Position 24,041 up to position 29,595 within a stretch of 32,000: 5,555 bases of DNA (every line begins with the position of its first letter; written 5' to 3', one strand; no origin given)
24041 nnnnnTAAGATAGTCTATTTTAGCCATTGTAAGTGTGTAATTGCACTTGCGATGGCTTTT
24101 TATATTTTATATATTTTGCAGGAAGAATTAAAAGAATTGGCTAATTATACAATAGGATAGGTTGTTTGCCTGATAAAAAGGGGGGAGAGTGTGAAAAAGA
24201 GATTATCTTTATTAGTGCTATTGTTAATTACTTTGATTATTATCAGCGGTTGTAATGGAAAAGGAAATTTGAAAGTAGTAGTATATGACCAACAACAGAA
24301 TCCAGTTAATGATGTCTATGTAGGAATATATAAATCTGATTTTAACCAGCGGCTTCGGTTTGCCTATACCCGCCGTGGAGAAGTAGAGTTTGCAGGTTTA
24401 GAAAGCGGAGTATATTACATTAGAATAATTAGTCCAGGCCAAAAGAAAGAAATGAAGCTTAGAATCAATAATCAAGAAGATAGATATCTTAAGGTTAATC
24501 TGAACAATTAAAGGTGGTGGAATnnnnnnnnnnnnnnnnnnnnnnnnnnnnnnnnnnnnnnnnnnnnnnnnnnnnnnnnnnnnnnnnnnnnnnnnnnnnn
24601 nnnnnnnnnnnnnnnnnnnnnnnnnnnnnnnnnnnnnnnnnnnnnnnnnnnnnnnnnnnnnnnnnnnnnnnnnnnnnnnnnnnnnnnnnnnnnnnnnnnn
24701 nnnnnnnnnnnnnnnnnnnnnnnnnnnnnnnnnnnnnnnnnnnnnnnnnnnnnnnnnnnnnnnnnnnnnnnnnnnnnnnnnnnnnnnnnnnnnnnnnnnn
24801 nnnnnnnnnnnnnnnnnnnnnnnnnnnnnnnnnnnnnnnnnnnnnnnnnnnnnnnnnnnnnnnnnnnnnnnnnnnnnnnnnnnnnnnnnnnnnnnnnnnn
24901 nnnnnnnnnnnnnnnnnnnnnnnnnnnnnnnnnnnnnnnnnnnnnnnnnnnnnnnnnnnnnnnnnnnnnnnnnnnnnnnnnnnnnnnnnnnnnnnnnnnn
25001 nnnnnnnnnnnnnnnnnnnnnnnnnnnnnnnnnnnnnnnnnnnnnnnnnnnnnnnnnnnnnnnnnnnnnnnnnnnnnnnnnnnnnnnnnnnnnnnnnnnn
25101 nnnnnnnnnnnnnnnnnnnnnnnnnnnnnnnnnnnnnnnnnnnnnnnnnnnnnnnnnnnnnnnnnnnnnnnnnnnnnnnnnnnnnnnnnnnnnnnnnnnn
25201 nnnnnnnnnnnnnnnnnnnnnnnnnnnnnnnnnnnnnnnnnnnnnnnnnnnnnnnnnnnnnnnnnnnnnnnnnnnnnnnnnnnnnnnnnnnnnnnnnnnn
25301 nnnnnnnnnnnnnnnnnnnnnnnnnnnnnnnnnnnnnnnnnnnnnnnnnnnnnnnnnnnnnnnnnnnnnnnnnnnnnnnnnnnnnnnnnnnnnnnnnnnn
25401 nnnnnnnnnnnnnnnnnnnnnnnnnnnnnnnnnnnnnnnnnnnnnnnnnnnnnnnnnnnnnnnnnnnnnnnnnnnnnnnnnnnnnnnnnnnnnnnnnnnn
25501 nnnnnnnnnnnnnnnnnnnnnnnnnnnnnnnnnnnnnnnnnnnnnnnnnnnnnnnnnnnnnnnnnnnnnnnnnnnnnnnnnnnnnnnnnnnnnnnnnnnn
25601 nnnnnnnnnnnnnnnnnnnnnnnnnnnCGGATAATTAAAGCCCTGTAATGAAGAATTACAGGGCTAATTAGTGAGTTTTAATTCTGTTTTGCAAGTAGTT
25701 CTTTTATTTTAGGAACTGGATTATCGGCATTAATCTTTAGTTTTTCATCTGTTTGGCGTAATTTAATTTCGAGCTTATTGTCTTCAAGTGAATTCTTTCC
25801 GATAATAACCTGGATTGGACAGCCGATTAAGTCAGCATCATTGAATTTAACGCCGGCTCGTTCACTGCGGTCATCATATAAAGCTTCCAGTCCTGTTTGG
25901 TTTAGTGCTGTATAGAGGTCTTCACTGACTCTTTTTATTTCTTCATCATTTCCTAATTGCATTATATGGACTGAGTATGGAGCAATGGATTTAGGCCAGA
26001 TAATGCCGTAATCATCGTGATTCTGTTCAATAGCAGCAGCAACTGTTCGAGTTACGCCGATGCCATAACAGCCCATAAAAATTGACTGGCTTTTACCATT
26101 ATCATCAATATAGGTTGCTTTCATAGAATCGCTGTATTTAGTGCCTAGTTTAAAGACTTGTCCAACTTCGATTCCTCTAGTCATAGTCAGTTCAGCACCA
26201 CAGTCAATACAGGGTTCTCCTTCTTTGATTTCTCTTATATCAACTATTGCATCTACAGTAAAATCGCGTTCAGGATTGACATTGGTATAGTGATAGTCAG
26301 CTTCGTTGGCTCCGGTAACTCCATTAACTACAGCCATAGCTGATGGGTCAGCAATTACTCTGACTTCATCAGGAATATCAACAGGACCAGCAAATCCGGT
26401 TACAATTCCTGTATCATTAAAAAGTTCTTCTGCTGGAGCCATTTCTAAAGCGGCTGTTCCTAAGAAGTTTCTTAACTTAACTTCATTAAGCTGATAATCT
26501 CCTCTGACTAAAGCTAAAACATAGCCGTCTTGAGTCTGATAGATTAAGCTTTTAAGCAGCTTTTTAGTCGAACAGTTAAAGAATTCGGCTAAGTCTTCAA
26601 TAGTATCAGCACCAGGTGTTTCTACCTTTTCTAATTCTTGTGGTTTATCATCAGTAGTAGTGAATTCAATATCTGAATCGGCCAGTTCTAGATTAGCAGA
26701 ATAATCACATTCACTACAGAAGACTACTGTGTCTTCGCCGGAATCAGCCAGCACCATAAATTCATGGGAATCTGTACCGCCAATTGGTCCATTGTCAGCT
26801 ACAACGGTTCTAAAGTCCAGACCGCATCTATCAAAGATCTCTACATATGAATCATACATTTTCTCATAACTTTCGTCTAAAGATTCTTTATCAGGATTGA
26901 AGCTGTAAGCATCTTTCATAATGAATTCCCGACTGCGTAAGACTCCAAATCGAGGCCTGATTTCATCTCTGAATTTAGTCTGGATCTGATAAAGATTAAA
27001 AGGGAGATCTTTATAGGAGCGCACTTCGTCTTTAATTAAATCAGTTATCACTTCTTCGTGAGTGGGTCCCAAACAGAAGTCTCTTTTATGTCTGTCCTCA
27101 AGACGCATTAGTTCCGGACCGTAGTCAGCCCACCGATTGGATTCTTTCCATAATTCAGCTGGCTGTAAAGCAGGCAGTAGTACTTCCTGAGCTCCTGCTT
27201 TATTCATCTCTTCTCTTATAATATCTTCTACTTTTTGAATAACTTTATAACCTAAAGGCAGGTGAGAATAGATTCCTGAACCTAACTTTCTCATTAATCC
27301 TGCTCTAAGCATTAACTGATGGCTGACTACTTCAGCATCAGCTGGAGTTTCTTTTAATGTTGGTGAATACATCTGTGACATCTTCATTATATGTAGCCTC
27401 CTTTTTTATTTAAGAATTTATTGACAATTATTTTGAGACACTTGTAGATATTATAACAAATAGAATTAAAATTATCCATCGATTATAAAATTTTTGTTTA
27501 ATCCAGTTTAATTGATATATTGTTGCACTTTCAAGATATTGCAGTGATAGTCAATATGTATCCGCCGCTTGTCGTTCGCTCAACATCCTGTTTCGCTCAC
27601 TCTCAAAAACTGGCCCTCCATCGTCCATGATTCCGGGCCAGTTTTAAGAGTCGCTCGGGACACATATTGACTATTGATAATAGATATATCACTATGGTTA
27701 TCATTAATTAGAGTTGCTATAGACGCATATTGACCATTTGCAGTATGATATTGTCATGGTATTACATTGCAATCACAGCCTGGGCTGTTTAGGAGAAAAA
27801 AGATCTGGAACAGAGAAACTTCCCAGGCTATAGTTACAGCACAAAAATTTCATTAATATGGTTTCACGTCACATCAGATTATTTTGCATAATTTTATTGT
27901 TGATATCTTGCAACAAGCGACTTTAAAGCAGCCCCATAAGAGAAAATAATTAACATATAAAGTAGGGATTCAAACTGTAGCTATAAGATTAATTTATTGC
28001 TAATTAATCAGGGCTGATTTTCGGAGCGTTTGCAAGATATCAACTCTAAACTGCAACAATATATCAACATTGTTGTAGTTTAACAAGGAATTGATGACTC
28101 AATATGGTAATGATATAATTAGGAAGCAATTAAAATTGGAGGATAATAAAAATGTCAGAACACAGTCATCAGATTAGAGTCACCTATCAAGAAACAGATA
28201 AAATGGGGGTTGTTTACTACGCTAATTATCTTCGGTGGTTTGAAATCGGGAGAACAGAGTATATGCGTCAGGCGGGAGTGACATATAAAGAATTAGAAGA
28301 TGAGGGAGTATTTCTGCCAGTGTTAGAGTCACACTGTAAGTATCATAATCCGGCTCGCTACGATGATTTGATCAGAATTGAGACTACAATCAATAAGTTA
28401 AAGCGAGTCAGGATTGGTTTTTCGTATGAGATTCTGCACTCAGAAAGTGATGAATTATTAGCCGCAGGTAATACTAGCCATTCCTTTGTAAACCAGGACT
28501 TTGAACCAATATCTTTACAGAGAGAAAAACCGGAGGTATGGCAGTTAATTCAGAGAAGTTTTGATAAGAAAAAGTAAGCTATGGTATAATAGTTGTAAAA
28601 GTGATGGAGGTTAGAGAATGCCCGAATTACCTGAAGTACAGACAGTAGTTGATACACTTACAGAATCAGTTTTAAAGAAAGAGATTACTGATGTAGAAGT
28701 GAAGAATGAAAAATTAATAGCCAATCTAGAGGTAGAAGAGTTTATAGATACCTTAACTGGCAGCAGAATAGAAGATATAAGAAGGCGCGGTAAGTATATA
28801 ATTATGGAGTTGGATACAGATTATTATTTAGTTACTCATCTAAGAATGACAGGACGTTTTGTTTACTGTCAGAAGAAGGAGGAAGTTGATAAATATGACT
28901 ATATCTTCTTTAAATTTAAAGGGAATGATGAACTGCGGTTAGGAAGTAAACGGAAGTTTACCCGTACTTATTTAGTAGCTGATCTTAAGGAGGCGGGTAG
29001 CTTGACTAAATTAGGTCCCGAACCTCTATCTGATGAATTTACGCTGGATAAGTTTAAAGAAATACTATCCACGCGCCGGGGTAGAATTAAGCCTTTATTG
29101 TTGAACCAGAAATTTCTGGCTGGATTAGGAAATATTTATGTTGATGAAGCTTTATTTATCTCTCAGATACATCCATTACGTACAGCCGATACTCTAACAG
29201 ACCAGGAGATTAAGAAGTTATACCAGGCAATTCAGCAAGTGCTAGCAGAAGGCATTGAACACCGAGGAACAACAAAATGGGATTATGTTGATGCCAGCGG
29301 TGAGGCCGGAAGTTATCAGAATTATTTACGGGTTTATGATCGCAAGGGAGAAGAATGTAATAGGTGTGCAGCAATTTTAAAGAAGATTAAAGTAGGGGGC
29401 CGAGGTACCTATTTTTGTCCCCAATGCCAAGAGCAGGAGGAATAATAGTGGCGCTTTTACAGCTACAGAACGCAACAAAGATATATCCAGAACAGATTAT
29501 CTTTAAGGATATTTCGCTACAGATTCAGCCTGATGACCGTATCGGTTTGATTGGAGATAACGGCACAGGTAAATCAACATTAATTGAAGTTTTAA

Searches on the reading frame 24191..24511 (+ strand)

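Call 12: search_protein_families(library=pfam, proteins=[window:24191-24511:+])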
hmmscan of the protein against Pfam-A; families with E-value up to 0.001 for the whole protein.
window:24191-24511:+ (106 aa): 2 families
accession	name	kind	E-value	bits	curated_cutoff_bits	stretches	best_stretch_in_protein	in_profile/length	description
PF24025.1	Ig_DR_A0283-like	-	5.1e-06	27.2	27.1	1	23-86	6-69/102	DR_A0283-like, Ig-like domain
PF13620.12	CarboxypepD_reg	-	0.00042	21.1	32.3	1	27-104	2-81/82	Carboxypeptidase regulatory-like domain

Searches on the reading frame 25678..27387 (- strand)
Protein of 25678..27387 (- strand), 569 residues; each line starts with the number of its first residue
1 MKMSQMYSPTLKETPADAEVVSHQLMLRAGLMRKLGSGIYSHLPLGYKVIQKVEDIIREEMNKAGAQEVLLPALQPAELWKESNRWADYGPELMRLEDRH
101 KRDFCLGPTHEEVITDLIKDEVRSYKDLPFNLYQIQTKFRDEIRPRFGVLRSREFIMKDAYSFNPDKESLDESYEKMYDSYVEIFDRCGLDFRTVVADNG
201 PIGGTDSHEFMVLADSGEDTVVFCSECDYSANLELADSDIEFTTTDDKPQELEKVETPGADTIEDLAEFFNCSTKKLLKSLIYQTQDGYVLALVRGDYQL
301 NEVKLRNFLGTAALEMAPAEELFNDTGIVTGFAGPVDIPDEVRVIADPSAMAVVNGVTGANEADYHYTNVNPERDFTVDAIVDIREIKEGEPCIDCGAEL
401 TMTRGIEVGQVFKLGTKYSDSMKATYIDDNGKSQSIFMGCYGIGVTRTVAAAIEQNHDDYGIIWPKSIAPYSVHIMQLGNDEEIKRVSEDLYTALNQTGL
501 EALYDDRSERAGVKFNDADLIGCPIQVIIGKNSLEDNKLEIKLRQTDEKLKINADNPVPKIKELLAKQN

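Call 12: search_protein_families(library=pfam, proteins=[window:25678-27387:-])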
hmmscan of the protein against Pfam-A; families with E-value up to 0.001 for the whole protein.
window:25678-27387:- (569 aa): 3 families
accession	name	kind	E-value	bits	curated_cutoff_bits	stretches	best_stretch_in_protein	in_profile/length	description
PF00587.30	tRNA-synt_2b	-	1.3e-39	136.5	29.3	1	95-456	2-179/179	tRNA synthetase class II core domain (G, H, P, S and T)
PF04073.20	tRNA_edit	-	6e-25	88.2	25.5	1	257-372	1-118/123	Aminoacyl-tRNA editing domain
PF03129.25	HGTP_anticodon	-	1.6e-19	70.3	21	1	473-563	2-93/94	Anticodon binding domain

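Call 18: find_encoding_contigs(protein=window:25678-27387:-, flank=10000, max_places=10)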
Protein window:25678-27387:- (569 aa): 5 contigs read that carry it; 2 places shown.
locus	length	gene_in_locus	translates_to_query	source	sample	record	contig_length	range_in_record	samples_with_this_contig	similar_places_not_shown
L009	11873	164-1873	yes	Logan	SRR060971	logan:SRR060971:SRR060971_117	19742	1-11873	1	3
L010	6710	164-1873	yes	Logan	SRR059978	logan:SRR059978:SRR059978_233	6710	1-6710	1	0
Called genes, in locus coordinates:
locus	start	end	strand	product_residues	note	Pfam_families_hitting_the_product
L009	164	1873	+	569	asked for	PF00587:tRNA-synt_2b, PF04073:tRNA_edit, PF03129:HGTP_anticodon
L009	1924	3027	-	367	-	PF01435:Peptidase_M48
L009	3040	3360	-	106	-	PF24025:Ig_DR_A0283-like (weak)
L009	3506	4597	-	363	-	PF00111:Fer2, PF00970:FAD_binding_6, PF00175:NAD_binding_1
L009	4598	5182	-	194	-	PF02508:Rnf-Nqr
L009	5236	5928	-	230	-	PF02508:Rnf-Nqr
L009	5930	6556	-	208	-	PF04205:FMN_bind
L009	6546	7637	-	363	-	PF03116:NQR2_RnfD_RnfE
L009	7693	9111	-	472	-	PF13375:RnfC_N, PF01512:Complex1_51K, PF00037:Fer4 (faint), PF12838:Fer4_7 (weak), PF13183:Fer4_8 (weak), PF13187:Fer4_9 (weak), PF13237:Fer4_10 (weak), PF13534:Fer4_17 (weak)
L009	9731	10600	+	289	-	PF00126:HTH_1, PF03466:LysR_substrate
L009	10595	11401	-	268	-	PF21455:PylD_N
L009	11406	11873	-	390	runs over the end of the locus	PF21360:PylC-like_N (weak), PF07478:Dala_Dala_lig_C, PF02786:CPSase_L_D2, PF02655:ATP-grasp_3, PF13535:ATP-grasp_4, PF15632:ATPgrasp_Ter (weak)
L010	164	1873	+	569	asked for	PF00587:tRNA-synt_2b, PF04073:tRNA_edit, PF03129:HGTP_anticodon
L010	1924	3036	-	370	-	PF01435:Peptidase_M48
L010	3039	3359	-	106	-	PF24025:Ig_DR_A0283-like (weak)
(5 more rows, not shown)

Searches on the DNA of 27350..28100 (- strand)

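Call 7: search_rna_families(source=window, start=27350, end=28100, threshold=evalue, max_evalue=10, show_alignments=3)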
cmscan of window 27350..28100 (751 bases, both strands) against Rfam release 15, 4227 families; matches with E-value up to 10: 6.
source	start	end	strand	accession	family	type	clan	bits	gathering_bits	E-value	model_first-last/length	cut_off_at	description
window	27942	28034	+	RF02406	snoR120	Gene; snRNA; snoRNA; CD-box;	-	19.6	55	3.4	1-74/74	no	Small nucleolar RNA snoR120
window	27891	28051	+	RF04246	MIR169_8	Gene; miRNA;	CL00098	19.4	107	0.81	1-137/137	no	MIR169_8 microRNA precursor family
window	27935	28085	+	RF01470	rli38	Gene; sRNA;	-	18.4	49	8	1-150/150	no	Listeria sRNA rli38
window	27385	27448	-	RF02934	caiA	Gene; sRNA;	-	16.9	55.5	5.6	1-78/78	no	caiA RNA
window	28002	28081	-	RF00292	snoTBR5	Gene; snRNA; snoRNA; CD-box;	-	14.9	44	1.5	1-94/94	no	Small nucleolar RNA TBR5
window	27370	27423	+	RF02189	ST7-OT4_3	Gene; lncRNA;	-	11.1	50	4.6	254-302/302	no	ST7 overlapping transcript 4 conserved region 3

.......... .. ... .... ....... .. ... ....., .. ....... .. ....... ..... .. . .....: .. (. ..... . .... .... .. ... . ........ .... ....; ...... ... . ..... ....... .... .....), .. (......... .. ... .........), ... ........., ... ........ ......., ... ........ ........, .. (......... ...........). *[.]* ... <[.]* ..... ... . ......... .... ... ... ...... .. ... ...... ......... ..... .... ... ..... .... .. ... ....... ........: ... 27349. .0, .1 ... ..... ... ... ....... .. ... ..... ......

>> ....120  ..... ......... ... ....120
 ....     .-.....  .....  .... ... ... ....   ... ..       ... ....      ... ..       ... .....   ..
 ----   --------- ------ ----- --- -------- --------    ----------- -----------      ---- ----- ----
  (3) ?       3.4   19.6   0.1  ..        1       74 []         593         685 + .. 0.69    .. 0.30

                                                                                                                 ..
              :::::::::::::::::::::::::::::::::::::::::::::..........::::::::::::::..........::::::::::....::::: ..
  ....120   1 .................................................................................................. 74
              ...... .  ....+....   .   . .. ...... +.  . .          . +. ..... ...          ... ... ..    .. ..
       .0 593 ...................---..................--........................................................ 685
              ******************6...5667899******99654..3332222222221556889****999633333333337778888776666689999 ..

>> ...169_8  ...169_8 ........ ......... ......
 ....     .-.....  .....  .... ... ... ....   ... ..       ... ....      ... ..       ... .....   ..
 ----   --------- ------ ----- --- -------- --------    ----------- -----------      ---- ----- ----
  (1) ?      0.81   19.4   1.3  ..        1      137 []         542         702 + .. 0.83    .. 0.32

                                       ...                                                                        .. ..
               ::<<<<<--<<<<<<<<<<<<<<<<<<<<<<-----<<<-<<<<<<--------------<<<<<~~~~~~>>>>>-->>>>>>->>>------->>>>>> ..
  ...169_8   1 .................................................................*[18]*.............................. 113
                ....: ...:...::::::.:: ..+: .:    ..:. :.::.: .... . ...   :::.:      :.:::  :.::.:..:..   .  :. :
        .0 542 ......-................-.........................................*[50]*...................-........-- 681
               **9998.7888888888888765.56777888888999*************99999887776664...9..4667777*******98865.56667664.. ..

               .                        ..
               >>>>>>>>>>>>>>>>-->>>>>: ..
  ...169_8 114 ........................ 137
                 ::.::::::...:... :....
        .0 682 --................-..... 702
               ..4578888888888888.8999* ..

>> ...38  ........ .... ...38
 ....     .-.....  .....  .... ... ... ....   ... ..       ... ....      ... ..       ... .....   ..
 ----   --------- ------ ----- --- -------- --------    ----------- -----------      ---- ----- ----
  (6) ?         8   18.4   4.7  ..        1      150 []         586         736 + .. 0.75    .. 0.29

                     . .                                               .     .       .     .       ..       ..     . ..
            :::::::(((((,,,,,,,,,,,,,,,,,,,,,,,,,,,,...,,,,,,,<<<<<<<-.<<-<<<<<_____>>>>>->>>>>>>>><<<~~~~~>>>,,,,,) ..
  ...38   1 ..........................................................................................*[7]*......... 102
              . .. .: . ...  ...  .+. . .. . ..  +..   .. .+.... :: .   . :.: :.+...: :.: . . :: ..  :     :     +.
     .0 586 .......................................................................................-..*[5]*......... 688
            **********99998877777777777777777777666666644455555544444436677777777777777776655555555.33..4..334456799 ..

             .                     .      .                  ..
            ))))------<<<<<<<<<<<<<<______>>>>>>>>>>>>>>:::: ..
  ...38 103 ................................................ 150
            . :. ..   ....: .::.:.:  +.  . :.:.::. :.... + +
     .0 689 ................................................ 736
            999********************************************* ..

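Call 37: search_dna_similar(query=window:27388-28100:-, collection=phages, mode=distant, max_evalue=0.01)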
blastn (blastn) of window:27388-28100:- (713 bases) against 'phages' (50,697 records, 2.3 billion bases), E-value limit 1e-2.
No match.

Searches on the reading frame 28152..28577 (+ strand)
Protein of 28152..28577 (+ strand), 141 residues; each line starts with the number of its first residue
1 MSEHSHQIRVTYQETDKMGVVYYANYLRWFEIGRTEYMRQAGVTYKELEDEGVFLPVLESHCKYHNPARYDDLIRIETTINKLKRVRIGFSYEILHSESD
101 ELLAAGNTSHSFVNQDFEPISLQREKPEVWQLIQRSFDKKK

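Call 12: search_protein_families(library=pfam, proteins=[window:28152-28577:+])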
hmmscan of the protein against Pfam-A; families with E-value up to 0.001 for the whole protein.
window:28152-28577:+ (141 aa): 2 families
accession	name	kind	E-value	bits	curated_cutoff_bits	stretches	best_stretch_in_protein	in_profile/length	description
PF13279.12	4HBT_2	-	3.2e-17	63.6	25.5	1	10-115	1-106/122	Thioesterase-like superfamily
PF03061.28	4HBT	-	1.2e-13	51.6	20.6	1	18-99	1-75/79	Thioesterase superfamily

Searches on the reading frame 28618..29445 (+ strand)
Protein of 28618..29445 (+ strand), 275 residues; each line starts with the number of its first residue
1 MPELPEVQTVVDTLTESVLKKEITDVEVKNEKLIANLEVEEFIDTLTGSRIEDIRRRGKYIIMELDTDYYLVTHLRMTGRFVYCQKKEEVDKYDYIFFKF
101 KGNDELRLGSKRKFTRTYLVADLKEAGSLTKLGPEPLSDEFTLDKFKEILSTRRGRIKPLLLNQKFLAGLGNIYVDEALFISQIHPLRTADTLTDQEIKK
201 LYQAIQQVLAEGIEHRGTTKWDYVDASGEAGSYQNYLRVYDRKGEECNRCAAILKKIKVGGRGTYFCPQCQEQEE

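Call 12: search_protein_families(library=pfam, proteins=[window:28618-29445:+])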
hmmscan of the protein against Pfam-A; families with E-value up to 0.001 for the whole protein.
window:28618-29445:+ (275 aa): 5 families
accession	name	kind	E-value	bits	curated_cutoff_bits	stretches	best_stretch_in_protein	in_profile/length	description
PF01149.29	Fapy_DNA_glyco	-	1.8e-32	112.9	25.5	1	1-116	1-116/117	Formamidopyrimidine-DNA glycosylase N-terminal domain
PF06831.19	H2TH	-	1.1e-28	99.5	34.7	1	132-219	1-88/93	Formamidopyrimidine-DNA glycosylase H2TH domain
PF06827.20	zf-FPG_IleRS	-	3.9e-10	39.8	21.3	1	244-272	1-29/30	Zinc finger found in FPG and IleRS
PF05833.16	NFACT_N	-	2.9e-05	23.5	31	1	136-221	170-252/456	NFACT N-terminal and middle domains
PF14425.11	Imm3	-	0.00067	20.1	25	0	181-215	77-110/119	Immunity protein Imm3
